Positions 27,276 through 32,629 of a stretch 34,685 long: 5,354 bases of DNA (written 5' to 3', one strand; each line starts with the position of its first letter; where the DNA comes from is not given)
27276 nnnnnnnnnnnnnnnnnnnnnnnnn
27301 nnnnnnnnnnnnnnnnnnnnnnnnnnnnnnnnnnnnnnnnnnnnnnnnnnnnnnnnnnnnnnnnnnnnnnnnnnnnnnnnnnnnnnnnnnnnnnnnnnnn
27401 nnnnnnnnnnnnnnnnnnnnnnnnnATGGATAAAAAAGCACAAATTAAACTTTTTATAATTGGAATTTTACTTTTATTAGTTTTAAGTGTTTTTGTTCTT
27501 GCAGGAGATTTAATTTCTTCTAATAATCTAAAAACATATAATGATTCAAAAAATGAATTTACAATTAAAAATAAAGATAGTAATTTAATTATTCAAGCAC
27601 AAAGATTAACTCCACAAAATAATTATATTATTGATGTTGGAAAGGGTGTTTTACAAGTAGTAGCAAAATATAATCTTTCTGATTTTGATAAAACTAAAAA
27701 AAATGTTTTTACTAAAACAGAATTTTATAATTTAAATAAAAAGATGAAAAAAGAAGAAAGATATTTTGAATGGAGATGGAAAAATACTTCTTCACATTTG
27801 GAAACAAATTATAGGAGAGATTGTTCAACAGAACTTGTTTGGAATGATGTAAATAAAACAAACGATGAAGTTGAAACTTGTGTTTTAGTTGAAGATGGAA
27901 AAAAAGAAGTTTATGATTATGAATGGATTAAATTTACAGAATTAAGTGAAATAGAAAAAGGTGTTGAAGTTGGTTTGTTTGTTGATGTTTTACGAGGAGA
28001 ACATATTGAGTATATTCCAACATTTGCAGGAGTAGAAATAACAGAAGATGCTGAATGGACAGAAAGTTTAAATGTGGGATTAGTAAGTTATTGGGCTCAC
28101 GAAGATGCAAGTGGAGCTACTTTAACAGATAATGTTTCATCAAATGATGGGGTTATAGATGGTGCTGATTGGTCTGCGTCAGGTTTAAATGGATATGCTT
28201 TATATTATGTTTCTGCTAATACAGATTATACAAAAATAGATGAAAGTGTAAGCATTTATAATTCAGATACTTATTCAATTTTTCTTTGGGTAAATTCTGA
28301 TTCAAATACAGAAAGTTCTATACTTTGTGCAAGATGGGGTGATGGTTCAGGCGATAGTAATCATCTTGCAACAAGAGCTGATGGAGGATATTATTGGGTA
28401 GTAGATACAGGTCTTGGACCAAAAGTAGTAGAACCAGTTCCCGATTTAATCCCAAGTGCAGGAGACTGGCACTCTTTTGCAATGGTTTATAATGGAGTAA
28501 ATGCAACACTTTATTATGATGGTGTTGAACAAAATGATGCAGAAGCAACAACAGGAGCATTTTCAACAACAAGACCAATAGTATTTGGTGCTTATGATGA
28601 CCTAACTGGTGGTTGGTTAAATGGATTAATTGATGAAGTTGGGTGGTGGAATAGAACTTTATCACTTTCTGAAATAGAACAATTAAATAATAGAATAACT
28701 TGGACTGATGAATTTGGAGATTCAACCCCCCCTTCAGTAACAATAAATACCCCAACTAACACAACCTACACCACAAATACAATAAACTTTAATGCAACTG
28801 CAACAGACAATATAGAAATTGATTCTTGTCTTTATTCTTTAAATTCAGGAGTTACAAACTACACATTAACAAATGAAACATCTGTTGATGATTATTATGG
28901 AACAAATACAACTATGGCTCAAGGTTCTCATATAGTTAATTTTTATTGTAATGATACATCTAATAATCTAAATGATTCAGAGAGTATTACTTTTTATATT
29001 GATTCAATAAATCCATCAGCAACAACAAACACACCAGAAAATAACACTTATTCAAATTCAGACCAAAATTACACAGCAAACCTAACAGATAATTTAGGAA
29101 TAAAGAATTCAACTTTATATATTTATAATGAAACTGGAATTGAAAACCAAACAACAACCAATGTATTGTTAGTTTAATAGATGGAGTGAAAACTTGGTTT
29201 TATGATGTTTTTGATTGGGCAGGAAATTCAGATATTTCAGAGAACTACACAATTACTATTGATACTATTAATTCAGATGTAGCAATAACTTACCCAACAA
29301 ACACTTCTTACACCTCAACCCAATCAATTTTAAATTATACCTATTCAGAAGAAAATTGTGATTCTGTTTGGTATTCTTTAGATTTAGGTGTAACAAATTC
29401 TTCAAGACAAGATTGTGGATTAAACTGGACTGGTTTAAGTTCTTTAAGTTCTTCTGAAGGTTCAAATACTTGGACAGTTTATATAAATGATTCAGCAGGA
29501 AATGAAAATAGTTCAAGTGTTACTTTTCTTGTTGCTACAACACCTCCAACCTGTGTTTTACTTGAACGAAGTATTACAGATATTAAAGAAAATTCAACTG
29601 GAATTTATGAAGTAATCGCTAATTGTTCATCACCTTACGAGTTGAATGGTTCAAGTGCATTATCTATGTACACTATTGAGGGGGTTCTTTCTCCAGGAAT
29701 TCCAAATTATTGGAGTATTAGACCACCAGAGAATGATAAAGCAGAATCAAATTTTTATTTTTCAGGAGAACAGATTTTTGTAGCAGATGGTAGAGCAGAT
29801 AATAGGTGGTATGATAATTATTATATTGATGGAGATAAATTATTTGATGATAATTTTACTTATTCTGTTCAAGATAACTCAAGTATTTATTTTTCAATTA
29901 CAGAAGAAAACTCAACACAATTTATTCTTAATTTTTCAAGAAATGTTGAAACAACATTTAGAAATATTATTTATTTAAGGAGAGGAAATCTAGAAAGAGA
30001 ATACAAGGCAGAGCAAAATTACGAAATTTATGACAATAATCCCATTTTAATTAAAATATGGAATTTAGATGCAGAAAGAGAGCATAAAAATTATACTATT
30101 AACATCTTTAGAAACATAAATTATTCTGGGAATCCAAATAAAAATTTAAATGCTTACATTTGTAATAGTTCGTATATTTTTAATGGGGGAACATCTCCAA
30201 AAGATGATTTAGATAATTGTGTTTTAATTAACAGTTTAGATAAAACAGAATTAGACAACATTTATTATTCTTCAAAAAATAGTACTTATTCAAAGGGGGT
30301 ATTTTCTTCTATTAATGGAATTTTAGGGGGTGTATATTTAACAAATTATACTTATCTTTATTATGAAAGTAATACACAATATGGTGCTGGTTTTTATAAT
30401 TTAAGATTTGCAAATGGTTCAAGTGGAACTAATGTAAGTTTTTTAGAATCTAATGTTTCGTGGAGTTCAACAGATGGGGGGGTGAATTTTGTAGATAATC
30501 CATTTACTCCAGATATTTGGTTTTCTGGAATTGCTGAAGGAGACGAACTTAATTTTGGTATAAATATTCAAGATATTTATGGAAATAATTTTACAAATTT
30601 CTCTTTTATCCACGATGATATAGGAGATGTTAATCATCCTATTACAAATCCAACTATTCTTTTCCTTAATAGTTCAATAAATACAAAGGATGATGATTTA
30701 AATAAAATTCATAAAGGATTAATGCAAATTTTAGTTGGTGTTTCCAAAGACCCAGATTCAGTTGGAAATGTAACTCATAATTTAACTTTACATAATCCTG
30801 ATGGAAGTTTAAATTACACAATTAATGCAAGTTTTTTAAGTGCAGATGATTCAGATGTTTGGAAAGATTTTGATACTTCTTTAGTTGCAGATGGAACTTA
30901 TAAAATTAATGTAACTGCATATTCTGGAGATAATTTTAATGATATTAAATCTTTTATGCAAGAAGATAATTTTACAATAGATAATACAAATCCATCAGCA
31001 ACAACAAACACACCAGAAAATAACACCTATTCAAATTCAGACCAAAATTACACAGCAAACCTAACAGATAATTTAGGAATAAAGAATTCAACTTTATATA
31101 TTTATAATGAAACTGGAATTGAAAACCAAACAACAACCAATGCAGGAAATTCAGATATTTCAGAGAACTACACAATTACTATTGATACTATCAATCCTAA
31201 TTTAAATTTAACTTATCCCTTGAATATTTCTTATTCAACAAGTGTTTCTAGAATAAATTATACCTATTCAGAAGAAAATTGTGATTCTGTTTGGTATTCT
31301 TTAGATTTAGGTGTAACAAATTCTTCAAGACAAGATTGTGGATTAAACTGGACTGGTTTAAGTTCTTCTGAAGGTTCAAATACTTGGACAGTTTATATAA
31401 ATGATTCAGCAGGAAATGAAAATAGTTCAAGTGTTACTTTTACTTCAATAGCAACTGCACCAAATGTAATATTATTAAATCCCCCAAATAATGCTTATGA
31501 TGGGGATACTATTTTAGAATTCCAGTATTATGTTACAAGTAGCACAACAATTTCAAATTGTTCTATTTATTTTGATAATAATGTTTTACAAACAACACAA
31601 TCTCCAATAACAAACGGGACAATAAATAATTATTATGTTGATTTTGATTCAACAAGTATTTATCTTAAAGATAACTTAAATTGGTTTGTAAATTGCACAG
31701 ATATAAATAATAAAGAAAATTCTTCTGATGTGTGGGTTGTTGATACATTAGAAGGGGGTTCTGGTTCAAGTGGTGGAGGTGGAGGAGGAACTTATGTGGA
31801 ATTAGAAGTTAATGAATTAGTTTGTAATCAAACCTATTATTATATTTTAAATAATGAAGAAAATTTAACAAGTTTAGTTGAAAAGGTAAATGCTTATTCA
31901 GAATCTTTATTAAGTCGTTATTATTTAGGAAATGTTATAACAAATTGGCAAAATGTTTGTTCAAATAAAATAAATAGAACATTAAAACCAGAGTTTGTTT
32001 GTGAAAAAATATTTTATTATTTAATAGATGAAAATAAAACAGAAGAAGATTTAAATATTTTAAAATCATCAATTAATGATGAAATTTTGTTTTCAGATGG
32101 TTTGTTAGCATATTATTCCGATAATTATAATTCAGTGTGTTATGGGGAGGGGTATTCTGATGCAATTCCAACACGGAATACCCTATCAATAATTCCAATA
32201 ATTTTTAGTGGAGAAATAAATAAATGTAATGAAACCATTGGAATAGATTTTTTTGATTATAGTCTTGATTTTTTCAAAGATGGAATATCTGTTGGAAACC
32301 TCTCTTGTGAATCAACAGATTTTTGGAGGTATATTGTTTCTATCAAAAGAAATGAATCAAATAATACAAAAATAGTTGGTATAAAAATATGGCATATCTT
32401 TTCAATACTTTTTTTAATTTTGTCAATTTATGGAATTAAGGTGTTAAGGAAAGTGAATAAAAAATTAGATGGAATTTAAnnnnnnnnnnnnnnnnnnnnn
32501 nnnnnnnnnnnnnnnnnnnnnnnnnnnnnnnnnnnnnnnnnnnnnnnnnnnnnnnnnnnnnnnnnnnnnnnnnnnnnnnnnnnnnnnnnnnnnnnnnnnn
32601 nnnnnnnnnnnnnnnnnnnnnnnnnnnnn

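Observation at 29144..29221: The 583-aa and 1097-aa genes are one gene of about 1,690 codons broken by a one-base frame defect inside an Ig-like domain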

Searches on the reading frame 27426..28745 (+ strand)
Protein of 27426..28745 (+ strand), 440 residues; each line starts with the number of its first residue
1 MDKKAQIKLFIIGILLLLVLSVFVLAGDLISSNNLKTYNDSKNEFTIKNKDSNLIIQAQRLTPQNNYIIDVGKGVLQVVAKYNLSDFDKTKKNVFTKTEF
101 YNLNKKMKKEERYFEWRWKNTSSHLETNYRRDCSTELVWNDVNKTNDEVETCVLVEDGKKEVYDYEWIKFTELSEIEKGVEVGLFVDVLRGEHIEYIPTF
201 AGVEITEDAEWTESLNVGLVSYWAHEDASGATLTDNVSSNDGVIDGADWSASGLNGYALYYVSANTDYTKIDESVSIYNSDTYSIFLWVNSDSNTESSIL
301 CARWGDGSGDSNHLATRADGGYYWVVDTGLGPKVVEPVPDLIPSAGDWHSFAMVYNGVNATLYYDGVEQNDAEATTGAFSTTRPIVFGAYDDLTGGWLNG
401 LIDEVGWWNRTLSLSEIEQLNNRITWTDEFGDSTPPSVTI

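Call 29: find_related_loci(query=A2, collection=genome_contigs, flank=10000)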
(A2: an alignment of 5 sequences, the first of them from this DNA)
Query A2 (440 aa) in genome_contigs; peptide patterns used: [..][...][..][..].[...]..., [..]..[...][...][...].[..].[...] (x = any residue, [..] = any of these).
199 stretches matched a pattern; 138 encode a relative of the query (tblastn E <= 1e-3); the best 80 are kept; 75 distinct loci.
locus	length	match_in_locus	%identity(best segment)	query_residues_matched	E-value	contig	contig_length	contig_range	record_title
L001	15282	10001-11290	30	1-432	3e-40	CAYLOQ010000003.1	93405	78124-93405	MAG TPA_asm: Candidatus Woesearchaeota archaeon isolate binchicken_co85_6 genome assembly, contig: NODE_102_length_93405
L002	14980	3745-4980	29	16-422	8e-35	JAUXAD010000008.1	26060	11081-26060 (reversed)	MAG: archaeon isolate CSMAG_2753 CSMAG_2753_k141_56811_length_26060_cov_15.5552, whole genome shotgun sequence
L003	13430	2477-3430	29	92-422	1e-23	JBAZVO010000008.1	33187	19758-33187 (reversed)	MAG: Candidatus Woesearchaeota archaeon isolate SO_2017_GW1_254 NODE_5832_length_33187_cov_10.053055_OW334_2017, whole g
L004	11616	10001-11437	27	154-423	2e-12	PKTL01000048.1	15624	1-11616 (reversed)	MAG: Candidatus Woesearchaeota archaeon isolate BM511 sc_2222, whole genome shotgun sequence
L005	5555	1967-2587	27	209-422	2e-12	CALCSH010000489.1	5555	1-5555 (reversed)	MAG TPA_asm: uncultured Anaerolineae bacterium isolate ERR2206789_bin.32_CONCOCT_v1.1_MAG genome assembly, contig: ERZ89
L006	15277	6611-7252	30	203-420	5e-12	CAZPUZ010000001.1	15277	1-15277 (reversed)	MAG TPA_asm: uncultured archaeon isolate binchicken_co19_610 genome assembly, contig: NODE_6358_length_15277_cov_3.60701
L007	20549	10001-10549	31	229-423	4e-12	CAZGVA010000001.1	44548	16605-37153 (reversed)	MAG TPA_asm: Candidatus Woesearchaeota archaeon isolate SRP104257_co1_408 genome assembly, contig: NODE_232_length_44548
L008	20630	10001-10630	30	219-420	3e-11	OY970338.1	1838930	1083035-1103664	MAG: uncultured Candidatus Woesearchaeota archaeon isolate MFD02416.bin.c.18 genome assembly, chromosome: 1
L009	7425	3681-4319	30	212-422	6e-11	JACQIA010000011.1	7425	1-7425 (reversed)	MAG: Candidatus Aenigmatarchaeota archaeon isolate NC_groundwater_1113_Ag_S-0.1um_37_102 S_p1_S3_coassembly_k141_53935,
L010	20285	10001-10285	35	325-423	9e-11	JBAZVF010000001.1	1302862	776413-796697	MAG: Candidatus Micrarchaeia archaeon isolate SO_2017_GW1_246 NODE_5_length_1302862_cov_2.983931_OW334_2017, whole genom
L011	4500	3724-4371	30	214-422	2e-10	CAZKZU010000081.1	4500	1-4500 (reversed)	MAG TPA_asm: uncultured Methanosarcinales archaeon isolate SRP272421_co1_15 genome assembly, contig: NODE_75398_length_4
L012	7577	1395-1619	40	347-423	6e-10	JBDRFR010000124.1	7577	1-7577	MAG: Nanoarchaeota archaeon isolate MEGAHIT-group-1.382 k141_4869162, whole genome shotgun sequence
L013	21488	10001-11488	31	237-434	9e-10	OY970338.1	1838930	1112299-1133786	MAG: uncultured Candidatus Woesearchaeota archaeon isolate MFD02416.bin.c.18 genome assembly, chromosome: 1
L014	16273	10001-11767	29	240-432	1e-9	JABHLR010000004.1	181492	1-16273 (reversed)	MAG: archaeon isolate SI037S2_bin49 k141_650886, whole genome shotgun sequence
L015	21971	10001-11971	29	240-423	1e-9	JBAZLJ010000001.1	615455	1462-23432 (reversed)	MAG: Candidatus Woesearchaeota archaeon isolate SO_2017_LW4_166 scaffold_37_c1_LW137-91_2017, whole genome shotgun seque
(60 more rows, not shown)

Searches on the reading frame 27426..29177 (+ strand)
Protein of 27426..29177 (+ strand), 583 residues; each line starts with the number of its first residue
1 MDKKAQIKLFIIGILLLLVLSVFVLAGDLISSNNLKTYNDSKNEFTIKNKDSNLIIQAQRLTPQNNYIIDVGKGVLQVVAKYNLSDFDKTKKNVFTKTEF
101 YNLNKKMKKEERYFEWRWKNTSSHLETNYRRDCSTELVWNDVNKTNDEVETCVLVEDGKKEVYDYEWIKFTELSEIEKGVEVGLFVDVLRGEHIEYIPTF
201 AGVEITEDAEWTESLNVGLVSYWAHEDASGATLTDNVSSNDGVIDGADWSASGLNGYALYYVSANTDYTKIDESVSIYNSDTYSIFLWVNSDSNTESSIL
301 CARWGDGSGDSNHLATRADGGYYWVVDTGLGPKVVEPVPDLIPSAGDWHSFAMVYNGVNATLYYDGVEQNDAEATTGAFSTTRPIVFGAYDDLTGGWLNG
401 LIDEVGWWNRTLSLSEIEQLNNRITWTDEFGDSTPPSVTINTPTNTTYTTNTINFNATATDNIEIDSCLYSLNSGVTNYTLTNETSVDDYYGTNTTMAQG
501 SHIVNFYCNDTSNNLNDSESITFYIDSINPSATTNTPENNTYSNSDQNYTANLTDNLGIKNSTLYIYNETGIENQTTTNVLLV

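Call 10: search_protein_families(library=pfam, proteins=[window:27426-29177:+], max_evalue=0.01)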
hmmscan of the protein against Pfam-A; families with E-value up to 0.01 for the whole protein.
window:27426-29177:+ (583 aa): 1 family
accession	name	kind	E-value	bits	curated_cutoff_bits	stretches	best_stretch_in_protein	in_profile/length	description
PF13385.13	Laminin_G_3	-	1.8e-18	67.6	27.6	1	265-417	3-150/151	Concanavalin A-like lectin/glucanases superfamily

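Call 13: find_encoding_contigs(protein=window:27426-29177:+, flank=10000, max_places=10)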
Protein window:27426-29177:+ (583 aa): no gene with exactly this product is on record in the collection.

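Call 19: find_related_loci(query=window:27426-29174:+, collection=viral_contigs, flank=10000)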
Query window:27426-29174:+ (583 aa) in viral_contigs; peptide patterns used: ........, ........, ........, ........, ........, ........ (x = any residue, [..] = any of these).
32 stretches matched a pattern, but none encodes a relative of the query by tblastn (E <= 1e-3).

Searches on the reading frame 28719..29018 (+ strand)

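Call 43: search_protein_families(library=pfam, proteins=[window:28719-29018:+], max_evalue=10)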
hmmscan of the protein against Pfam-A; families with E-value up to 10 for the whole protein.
seq(100 aa): 2 families
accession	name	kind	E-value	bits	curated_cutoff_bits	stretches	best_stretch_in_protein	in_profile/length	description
PF17957.7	Big_7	-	3.3e-05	24.9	24.1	1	5-71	1-66/70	Bacterial Ig domain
PF19077.6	Big_13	-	0.047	14.6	27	1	15-95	24-101/102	Bacterial Ig-like domain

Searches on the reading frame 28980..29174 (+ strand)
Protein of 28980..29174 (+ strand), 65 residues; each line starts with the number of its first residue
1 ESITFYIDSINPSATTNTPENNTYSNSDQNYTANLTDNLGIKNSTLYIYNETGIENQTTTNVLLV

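Call 43: search_protein_families(library=pfam, proteins=[window:28980-29174:+], max_evalue=10)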
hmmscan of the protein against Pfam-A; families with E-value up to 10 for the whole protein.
seq(65 aa): 1 family
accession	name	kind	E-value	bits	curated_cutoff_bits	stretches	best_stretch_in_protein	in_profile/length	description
PF06342.18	DUF1057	-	0.018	14.5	21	1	14-61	74-122/297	Alpha/beta hydrolase of unknown function (DUF1057)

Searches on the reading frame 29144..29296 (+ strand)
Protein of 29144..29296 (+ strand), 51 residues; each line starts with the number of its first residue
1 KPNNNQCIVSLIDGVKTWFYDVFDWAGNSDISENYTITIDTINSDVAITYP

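Call 43: search_protein_families(library=pfam, proteins=[window:29144-29296:+], max_evalue=10)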
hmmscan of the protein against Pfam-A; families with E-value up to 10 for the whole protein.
seq(51 aa): 1 family
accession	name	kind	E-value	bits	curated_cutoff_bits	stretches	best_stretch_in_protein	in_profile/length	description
PF19077.6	Big_13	-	0.003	18.5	27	1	10-41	71-102/102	Bacterial Ig-like domain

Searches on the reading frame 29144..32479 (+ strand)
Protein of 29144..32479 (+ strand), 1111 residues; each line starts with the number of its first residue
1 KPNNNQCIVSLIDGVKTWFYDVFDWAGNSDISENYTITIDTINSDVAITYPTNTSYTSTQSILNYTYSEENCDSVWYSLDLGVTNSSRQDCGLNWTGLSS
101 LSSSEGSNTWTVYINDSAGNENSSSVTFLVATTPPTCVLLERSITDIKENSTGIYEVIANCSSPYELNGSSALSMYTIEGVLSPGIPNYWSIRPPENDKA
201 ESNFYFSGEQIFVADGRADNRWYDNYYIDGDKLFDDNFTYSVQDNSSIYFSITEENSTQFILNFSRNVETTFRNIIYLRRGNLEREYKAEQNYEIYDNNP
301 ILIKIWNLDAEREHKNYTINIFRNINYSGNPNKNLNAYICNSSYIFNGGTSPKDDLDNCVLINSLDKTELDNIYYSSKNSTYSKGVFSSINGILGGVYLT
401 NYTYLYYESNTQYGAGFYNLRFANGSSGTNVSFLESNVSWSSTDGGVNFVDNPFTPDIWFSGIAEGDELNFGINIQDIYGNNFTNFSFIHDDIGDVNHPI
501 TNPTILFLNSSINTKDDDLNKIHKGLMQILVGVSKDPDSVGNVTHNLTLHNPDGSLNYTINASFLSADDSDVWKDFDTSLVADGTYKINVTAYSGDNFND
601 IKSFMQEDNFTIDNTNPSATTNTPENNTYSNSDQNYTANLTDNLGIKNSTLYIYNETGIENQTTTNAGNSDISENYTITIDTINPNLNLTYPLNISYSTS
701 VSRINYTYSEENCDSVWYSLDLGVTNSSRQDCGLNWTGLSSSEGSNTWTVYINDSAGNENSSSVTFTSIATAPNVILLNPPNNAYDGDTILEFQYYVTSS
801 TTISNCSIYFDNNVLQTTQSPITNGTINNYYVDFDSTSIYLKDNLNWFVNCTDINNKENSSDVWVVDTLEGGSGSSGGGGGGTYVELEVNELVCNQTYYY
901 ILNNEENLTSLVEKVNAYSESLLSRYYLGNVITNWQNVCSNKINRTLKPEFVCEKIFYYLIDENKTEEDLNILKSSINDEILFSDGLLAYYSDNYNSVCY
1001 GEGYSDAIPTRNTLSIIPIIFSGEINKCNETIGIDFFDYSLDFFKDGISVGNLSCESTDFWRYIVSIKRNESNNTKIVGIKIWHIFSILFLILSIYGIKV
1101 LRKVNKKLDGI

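Call 10: search_protein_families(library=pfam, proteins=[window:29144-32479:+], max_evalue=0.01)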
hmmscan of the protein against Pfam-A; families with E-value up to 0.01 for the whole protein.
window:29144-32479:+ (1111 aa): 2 families
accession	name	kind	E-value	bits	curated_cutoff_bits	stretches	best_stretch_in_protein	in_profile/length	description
PF19077.6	Big_13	-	7.5e-09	36.5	27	0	84-130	53-100/102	Bacterial Ig-like domain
PF09136.16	Glucodextran_B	-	0.003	17.9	27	0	104-129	55-80/83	Glucodextranase, domain B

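Call 14: find_encoding_contigs(protein=window:29186-32479:+, flank=10000, max_places=10)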
Protein window:29186-32479:+ (1097 aa): no gene with exactly this product is on record in the collection.

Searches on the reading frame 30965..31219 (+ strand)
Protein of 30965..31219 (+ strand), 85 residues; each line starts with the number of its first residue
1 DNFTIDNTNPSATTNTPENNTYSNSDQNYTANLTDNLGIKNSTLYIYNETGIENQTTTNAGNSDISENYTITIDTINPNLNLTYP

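Call 43: search_protein_families(library=pfam, proteins=[window:30965-31219:+], max_evalue=10)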
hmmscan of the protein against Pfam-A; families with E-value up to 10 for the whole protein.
seq(85 aa): 1 family
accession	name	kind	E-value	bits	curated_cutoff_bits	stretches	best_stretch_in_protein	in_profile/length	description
PF06342.18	DUF1057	-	0.03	13.8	21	1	12-59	74-122/297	Alpha/beta hydrolase of unknown function (DUF1057)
